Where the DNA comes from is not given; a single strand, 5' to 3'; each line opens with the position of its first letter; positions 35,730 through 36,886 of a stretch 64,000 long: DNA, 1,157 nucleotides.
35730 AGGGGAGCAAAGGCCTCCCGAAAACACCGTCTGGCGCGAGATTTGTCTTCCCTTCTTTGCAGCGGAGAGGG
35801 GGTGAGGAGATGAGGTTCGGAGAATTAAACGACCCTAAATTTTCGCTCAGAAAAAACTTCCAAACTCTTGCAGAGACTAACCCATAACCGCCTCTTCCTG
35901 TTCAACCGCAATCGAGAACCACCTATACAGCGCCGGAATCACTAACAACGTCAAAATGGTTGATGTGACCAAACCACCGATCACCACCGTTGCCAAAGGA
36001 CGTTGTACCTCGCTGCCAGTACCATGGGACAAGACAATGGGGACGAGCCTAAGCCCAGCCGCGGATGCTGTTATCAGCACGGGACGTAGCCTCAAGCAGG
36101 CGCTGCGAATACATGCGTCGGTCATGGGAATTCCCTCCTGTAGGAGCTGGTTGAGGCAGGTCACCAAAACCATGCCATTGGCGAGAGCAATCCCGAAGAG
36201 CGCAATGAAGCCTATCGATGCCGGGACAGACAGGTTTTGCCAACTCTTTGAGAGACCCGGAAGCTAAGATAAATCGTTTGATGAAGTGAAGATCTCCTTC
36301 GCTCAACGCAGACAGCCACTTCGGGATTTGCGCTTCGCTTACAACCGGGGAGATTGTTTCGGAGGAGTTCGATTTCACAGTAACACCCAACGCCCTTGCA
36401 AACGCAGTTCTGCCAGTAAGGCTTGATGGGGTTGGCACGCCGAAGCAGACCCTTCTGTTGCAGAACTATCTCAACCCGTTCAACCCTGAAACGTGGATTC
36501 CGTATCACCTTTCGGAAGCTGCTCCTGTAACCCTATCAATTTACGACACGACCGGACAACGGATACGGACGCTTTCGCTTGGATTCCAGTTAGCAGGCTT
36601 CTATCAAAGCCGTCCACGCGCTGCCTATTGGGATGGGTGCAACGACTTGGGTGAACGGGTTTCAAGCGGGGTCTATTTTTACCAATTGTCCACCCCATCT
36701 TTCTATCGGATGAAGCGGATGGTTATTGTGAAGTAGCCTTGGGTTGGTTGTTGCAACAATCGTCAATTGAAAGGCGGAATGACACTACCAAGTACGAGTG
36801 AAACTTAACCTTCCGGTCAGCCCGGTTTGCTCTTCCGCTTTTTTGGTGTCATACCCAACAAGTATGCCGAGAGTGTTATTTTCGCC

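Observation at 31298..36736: Copper-resistance islet with remnant pump and orphan sorting-domain fragment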

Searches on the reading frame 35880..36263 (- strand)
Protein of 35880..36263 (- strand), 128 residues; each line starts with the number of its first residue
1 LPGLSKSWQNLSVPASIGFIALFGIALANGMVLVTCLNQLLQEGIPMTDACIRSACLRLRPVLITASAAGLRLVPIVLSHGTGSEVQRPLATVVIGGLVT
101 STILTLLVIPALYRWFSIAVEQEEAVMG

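Call 12: find_homologous_proteins(query=window:35880-36263:-, max_evalue=0.00001)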
Query seq(128 aa) (128 aa): 4111 proteins with E <= 0.00001 among 4189 candidates; the best 120 are listed.
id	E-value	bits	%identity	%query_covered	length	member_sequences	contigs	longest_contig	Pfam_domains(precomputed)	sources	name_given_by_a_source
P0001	2.3e-55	204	83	95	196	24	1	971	PF00873.26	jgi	jgi:cobalt-zinc-cadmium resistance protein CzcA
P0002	2.9e-55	203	81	98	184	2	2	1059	PF00873.26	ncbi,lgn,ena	-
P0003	2.9e-53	197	80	95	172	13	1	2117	PF00873.26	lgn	-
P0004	4.4e-53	196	80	95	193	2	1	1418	PF00873.26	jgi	jgi:heavy metal efflux system protein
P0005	1.1e-52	195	80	95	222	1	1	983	PF00873.26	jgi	jgi:cobalt-zinc-cadmium resistance protein CzcA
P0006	4.3e-52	193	81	98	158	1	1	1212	PF00873.26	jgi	-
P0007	4.9e-52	193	78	95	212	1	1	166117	PF00873.26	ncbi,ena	-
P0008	2.9e-51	191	74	94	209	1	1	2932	PF03176.22,PF00873.26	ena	-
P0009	1.7e-50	188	78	91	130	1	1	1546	PF00873.26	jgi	jgi:cobalt-zinc-cadmium resistance protein CzcA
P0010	2.1e-50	188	75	95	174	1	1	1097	PF00873.26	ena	-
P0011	2.7e-50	187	78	95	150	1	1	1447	PF00873.26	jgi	jgi:cobalt-zinc-cadmium resistance protein CzcA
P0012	3.1e-50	187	79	91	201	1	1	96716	PF00873.26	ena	-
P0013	4.8e-50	187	77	95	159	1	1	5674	PF00873.26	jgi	jgi:cobalt-zinc-cadmium resistance protein CzcA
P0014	8.0e-50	186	78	90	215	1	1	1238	PF03176.22,PF00873.26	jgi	jgi:cobalt-zinc-cadmium resistance protein CzcA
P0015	8.7e-50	186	75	95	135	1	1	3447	PF00873.26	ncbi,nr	ncbi:MAG TPA: efflux RND transporter permease subunit, partial [Desulfobulbus sp.]|nr:efflux RND tra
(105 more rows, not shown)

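Call 21: find_related_loci(query=window:35880-36263:-, collection=genome_contigs, flank=10000)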
Query seq(128 aa) (128 aa) in genome_contigs; peptide patterns used: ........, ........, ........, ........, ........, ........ (x = any residue, [..] = any of these).
600 stretches matched a pattern (row limit reached: there are more); 596 encode a relative of the query (tblastn E <= 1e-3); the best 80 are kept; 80 distinct loci.
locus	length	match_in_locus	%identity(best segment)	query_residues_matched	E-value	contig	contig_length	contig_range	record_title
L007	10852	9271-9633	74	3-123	7e-54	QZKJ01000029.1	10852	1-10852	MAG: Desulfurivibrio sp. isolate SURF_16 Ga0104751_1008184, whole genome shotgun sequence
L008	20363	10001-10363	73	3-123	4e-53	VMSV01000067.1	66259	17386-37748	MAG: Desulfobacteraceae bacterium isolate S2_4 k141_414351, whole genome shotgun sequence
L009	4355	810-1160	74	7-123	2e-52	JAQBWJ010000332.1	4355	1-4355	MAG: Candidatus Poribacteria bacterium isolate casp150-mb.226 NODE_47504_length_4355_cov_0.047462, whole genome shotgun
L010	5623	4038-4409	68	3-123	2e-51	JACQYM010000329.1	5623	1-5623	MAG: Deltaproteobacteria bacterium isolate NC_groundwater_1541_Pr4_S-0.65um_57_8 SR1-18-Sp65_coassembly_scaffold_523163,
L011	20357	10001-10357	73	3-121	5e-51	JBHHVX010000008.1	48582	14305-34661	MAG: Phycisphaerae bacterium isolate S.4.sp1_bin.18 NODE_134_length_48582_cov_16.793826, whole genome shotgun sequence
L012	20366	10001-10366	69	3-124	8e-50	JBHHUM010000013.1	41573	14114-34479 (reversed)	MAG: Fidelibacterota bacterium isolate S.5.sp3_bin.18 NODE_162_length_41573_cov_6.505612, whole genome shotgun sequence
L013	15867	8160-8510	71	7-123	3e-49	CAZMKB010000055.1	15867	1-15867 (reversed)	MAG TPA_asm: uncultured Gemmatimonadota bacterium isolate SRP141376_co1_256 genome assembly, contig: NODE_7425_length_15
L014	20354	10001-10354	67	7-124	2e-48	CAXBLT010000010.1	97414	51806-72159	MAG TPA_asm: uncultured Gammaproteobacteria bacterium isolate ERR2762121_binner13_Refined_69 genome assembly, contig: ER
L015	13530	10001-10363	74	3-123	3e-48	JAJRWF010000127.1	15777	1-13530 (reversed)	MAG: Deltaproteobacteria bacterium isolate Dive96_bin2.157 k141_2459867, whole genome shotgun sequence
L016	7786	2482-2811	70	9-118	3e-48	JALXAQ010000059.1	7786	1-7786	MAG: Thiotrichaceae bacterium isolate T2_metabat2_scaf2bin.004 T2_NODE_14824_length_7786_cov_2.891239, whole genome shot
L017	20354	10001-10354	69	9-126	4e-48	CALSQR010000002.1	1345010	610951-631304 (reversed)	MAG: uncultured bacterium isolate AJ_MB375_1 genome assembly, contig: contig_24206_partial_20981_1365991_AJ_MB375, whole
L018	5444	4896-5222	69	9-117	2e-47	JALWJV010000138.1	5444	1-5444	MAG: Deltaproteobacteria bacterium isolate M17_metabat1_scaf2bin.112 M17_NODE_20794_length_5444_cov_1.832800, whole geno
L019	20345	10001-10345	65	3-117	3e-45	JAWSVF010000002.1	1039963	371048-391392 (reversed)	MAG: Pseudomonas sp. isolate BHT04_PCL_gam2 B9PCL_contig_58, whole genome shotgun sequence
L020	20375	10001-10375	59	4-128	4e-45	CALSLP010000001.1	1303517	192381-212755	MAG: uncultured Alphaproteobacteria bacterium isolate A_MB73 genome assembly, contig: contig_9910_A_MB73, whole genome s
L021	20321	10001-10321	75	9-115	2e-45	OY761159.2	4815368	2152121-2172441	MAG: Candidatus Binatia bacterium isolate a3054953-5fa8-48fb-90a5-e173aac96f7a genome assembly, chromosome: 1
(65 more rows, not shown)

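Call 27: find_encoding_contigs(protein=P0007, flank=10000, max_places=2)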
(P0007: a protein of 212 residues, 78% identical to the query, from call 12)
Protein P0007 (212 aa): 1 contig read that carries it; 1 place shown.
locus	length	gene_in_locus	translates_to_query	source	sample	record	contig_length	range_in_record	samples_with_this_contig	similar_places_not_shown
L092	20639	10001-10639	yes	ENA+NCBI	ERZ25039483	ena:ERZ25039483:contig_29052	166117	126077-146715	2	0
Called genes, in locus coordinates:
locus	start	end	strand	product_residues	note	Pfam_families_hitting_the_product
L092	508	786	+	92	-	PF04193:PQ-loop, PF03083:MtN3_slv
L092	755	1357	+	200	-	-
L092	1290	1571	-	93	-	PF00248:Aldo_ket_red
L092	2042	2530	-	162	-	-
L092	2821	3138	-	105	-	PF03773:ArsP_1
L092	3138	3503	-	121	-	PF01022:HTH_5, PF12840:HTH_20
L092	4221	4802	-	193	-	-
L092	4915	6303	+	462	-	PF02321:OEP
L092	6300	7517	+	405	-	PF25917:BSH_RND, PF25973:BSH_CzcB, PF25893:HH_CzcB, PF25954:Beta-barrel_RND_2, PF25967:RND-MFP_C, PF25975:CzcB_C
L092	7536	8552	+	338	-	PF00873:ACR_tran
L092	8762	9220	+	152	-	PF00873:ACR_tran, PF03176:MMPL (weak)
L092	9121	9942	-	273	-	-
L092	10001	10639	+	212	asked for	PF00873:ACR_tran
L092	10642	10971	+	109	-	PF00543:P-II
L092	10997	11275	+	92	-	-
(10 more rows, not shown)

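Call 28: find_encoding_contigs(protein=P0012, flank=10000, max_places=2)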
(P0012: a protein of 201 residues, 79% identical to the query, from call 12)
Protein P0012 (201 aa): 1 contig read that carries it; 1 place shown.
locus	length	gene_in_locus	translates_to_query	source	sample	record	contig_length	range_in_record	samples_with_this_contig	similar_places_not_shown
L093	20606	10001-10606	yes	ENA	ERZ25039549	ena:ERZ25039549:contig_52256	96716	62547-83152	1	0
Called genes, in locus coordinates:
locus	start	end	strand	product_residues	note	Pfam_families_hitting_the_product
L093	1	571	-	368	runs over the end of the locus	-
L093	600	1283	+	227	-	-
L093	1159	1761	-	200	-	-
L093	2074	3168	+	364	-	-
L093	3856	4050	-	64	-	-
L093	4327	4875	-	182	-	-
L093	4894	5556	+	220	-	PF02321:OEP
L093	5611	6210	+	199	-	PF02321:OEP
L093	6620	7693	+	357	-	PF25973:BSH_CzcB, PF25954:Beta-barrel_RND_2, PF25975:CzcB_C, PF00873:ACR_tran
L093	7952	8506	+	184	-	PF00873:ACR_tran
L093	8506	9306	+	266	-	PF00873:ACR_tran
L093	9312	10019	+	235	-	PF00873:ACR_tran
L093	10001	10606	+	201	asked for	PF00873:ACR_tran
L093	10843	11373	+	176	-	PF00873:ACR_tran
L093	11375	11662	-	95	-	PF02583:Trns_repr_metal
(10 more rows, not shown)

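Call 46: search_protein_families(library=ncbifam, proteins=[window:35880-36263:-], max_evalue=0.01)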
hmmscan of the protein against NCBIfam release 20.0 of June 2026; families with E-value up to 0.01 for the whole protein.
window:35880-36263:- (128 aa): 11 families
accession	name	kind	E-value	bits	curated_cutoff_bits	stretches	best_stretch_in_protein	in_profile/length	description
TIGR00914.1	2A0601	subfamily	1.5e-37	128.9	701.45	1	10-118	929-1037/1051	CusA/CzcA family heavy metal efflux RND transporter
NF033617.1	RND_permease_2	subfamily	4.3e-26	91.2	1250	1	8-116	898-1007/1009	multidrug efflux RND transporter permease subunit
NF000282.2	RND_permease_1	subfamily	2.1e-20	72.3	1250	1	13-115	924-1026/1029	multidrug efflux RND transporter permease subunit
TIGR00915.1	2A0602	subfamily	1.7e-19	69.3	940.35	1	13-114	924-1026/1050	efflux RND transporter permease subunit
NF007798.0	PRK10503.1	equivalog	2e-19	68.8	1584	1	9-117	914-1023/1040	MdtB/MuxB family multidrug efflux RND transporter permease subunit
NF007905.0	PRK10614.1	equivalog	1.9e-18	65.6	1774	1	11-117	902-1009/1025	multidrug efflux RND transporter permease subunit MdtC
NF007131.0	PRK09577.1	equivalog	1.1e-16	59.7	1768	1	16-113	922-1019/1045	multidrug efflux RND transporter permease subunit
NF007133.0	PRK09579.1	equivalog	1.6e-16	59.1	1763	1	8-122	893-1008/1017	multidrug efflux RND transporter permease subunit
NF007842.1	PRK10555.1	equivalog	1.7e-14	52.6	1854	1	16-113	926-1023/1036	multidrug efflux RND transporter permease AcrD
NF011706.2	PRK15127.1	equivalog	3.2e-14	51.8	2150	1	16-113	928-1026/1049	multidrug efflux RND transporter permease subunit AcrB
NF000037.1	RND_perm_OqxB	exception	2.2e-11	42.3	2200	1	13-115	931-1033/1050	multidrug efflux RND transporter permease subunit OqxB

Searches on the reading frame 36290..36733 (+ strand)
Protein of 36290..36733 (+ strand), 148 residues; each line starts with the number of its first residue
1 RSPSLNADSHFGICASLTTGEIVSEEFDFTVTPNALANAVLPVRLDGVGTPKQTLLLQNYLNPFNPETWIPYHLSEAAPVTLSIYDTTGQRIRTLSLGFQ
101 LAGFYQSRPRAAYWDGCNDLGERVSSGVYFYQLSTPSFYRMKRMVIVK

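Call 13: find_homologous_proteins(query=window:36290-36733:+, max_evalue=0.00001)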
Query seq(148 aa) (148 aa): 2056 proteins with E <= 0.00001 among 2081 candidates; the best 120 are listed.
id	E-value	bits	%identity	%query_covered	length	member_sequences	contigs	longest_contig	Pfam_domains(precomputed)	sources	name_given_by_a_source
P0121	1.5e-68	248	78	100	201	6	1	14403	PF13585.13,PF18962.8,PF13860.13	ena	-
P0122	2.0e-68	247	86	89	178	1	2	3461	PF18962.8,PF13860.13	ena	-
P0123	2.0e-66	241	82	92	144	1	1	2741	PF18962.8,PF13860.13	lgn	-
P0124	6.0e-66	239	81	92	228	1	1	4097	PF18962.8,PF13860.13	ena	-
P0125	5.7e-65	236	81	92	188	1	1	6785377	PF13585.13,PF18962.8,PF13860.13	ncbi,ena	-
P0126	2.2e-63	231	75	92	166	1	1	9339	PF18962.8,PF13860.13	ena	-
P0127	1.5e-62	228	76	100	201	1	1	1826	PF18962.8,PF13860.13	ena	-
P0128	1.5e-61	225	76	88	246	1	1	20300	PF18962.8,PF13860.13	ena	-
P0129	7.9e-58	213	74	92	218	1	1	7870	PF18962.8,PF13860.13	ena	-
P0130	6.7e-56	207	74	87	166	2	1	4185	PF18962.8,PF13860.13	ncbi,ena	-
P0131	4.7e-55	204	74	88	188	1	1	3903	PF13860.13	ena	-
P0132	1.1e-54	203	69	92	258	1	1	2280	PF18962.8,PF13860.13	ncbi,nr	ncbi:MAG: T9SS type A sorting domain-containing protein, partial [Candidatus Poribacteria bacterium]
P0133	1.2e-54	203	68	94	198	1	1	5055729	PF18962.8,PF13860.13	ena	-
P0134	3.5e-54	201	65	92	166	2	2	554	PF18962.8,PF13860.13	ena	-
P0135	1.3e-53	199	71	87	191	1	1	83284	PF18962.8,PF13860.13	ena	-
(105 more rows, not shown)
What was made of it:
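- That is my inference from calls 12 and 13, so short hits are expected. Many short ORFs of the sorting-domain type exist on long contigs (call 13).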

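Call 15: find_encoding_contigs(protein=P0125, flank=10000, max_places=4)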
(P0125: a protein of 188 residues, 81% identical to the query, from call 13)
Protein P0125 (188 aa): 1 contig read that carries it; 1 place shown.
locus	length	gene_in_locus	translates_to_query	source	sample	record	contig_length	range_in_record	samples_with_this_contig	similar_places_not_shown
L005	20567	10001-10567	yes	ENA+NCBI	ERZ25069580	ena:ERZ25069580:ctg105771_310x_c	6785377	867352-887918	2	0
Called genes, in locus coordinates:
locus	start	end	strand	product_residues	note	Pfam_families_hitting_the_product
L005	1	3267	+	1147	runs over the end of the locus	PF13229:Beta_helix, PF05048:NosD, PF13229:Beta_helix (weak), PF00005:ABC_tran, PF13304:AAA_21 (weak)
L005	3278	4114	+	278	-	PF12679:ABC2_membrane_2, PF12730:ABC2_membrane_4, PF12698:ABC2_membrane_3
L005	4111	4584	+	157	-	PF05573:NosL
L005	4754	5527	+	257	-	PF13620:CarboxypepD_reg (weak)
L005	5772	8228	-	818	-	PF06452:CBM9_1 (faint), PF19313:DUF5916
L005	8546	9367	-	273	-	PF13612:DDE_Tnp_1_3, PF01609:DDE_Tnp_1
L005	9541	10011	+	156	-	-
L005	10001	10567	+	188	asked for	PF18962:Por_Secre_tail (faint), PF13585:CHU_C (faint), PF13860:FlgD_ig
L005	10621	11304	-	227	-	-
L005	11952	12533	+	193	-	-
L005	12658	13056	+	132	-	PF03203:MerC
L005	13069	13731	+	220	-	PF00005:ABC_tran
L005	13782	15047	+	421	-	PF12704:MacB_PCD, PF02687:FtsX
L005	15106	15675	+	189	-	-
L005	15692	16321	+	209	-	PF11736:DUF3299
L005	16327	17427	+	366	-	PF04264:YceI (weak), PF11736:DUF3299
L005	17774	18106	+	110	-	-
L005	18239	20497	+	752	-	PF13620:CarboxypepD_reg, PF13715:CarbopepD_reg_2, PF22904:NOMO1-like_2nd (weak), PF07715:Plug, PF00593:TonB_dep_Rec_b-barrel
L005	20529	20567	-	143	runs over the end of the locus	PF27154:ORF11_beta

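Call 16: find_encoding_contigs(protein=P0121, flank=10000, max_places=4)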
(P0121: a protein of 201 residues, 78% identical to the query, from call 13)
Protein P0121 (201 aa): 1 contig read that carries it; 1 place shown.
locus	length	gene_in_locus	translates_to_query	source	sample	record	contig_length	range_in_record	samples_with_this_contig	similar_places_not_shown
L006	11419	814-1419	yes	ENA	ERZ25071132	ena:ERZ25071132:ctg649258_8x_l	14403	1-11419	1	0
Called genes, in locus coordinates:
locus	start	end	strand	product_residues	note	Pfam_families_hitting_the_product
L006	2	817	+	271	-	?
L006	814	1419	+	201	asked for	PF13585:CHU_C (faint), PF18962:Por_Secre_tail (faint), PF13860:FlgD_ig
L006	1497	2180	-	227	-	-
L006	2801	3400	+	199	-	-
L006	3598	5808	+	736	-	PF13620:CarboxypepD_reg, PF13715:CarbopepD_reg_2, PF17802:SpaA (faint), PF07715:Plug, PF00593:TonB_dep_Rec_b-barrel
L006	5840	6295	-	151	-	PF27154:ORF11_beta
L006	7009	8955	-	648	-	PF20581:DUF6785, PF20580:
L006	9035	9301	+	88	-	-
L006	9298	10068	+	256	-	PF13360:PQQ_2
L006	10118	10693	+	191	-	PF13360:PQQ_2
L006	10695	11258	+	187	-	PF13673:Acetyltransf_10, PF00583:Acetyltransf_1, PF13420:Acetyltransf_4, PF13508:Acetyltransf_7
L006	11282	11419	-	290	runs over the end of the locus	PF08450:SGL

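Call 46: search_protein_families(library=ncbifam, proteins=[window:36290-36733:+], max_evalue=0.01)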
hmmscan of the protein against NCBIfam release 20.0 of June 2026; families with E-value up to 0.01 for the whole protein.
window:36290-36733:+ (148 aa): 4 families
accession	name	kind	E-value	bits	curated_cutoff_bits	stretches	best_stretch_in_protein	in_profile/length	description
NF033707.1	T9SS_sortase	equivalog_domain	1e-06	26.7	420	1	57-135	999-1077/1095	type IX secretion system sortase PorU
TIGR04183.1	Por_Secre_tail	domain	2.3e-06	27.5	23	1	61-146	3-71/72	T9SS type A sorting domain-containing protein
NF005176.1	PRK06655.1-1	equivalog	6.9e-05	22.9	230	1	76-134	95-148/197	flagellar hook assembly protein FlgD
NF009276.0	PRK12633.1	equivalog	0.00025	20.9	383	1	75-134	126-180/234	flagellar basal body rod modification protein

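Call 47: search_protein_families(library=ncbifam, proteins=[L005:8546-9367:-], max_evalue=0.001)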
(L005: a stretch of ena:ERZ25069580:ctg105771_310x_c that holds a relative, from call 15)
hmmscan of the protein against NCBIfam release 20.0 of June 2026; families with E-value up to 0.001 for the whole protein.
L005:8546-9367:- (273 aa): 4 families
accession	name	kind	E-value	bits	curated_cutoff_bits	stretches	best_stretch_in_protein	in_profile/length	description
NF033520.1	transpos_IS982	equivalog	3e-54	184.2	130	1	30-267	1-240/243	IS982 family transposase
NF033580.1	transpos_IS5_3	equivalog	5.3e-11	42.5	110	1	79-237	71-226/258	IS5 family transposase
NF033592.1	transpos_IS4_1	equivalog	1.1e-08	34.6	115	1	32-208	28-206/332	IS4 family transposase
NF033581.1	transpos_IS5_4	equivalog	2.8e-06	26.9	140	1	132-240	145-255/285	IS5 family transposase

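Call 48: search_protein_families(library=pfam, proteins=[L005:10621-11304:-, L006:2-817:+], max_evalue=1)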
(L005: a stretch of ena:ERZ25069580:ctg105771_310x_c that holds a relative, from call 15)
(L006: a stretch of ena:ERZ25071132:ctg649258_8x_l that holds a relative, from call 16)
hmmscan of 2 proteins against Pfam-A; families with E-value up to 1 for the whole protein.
L005:10621-11304:- (227 aa): 1 family
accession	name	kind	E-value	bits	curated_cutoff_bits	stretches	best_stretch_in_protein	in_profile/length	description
PF14093.11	DUF4271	-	0.19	12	29.7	0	119-170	89-140/206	Domain of unknown function (DUF4271)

L006:2-817:+ (271 aa): 0 families

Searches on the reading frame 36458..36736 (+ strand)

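Call 4: search_protein_families(library=pfam, proteins=[window:36458-36736:+], max_evalue=0.01)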
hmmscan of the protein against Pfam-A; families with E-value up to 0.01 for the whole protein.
window:36458-36736:+ (92 aa): 3 families
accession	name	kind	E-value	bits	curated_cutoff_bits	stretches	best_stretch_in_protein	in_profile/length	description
PF13860.13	FlgD_ig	-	1e-08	35.4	27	1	18-78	18-74/79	FlgD Ig-like domain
PF13585.12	CHU_C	-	0.00077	20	27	1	23-79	28-72/86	CHU_C Type IX secretion signal domain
PF18962.6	Por_Secre_tail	-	0.0027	18.4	27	0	6-38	4-36/75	Secretion system C-terminal sorting domain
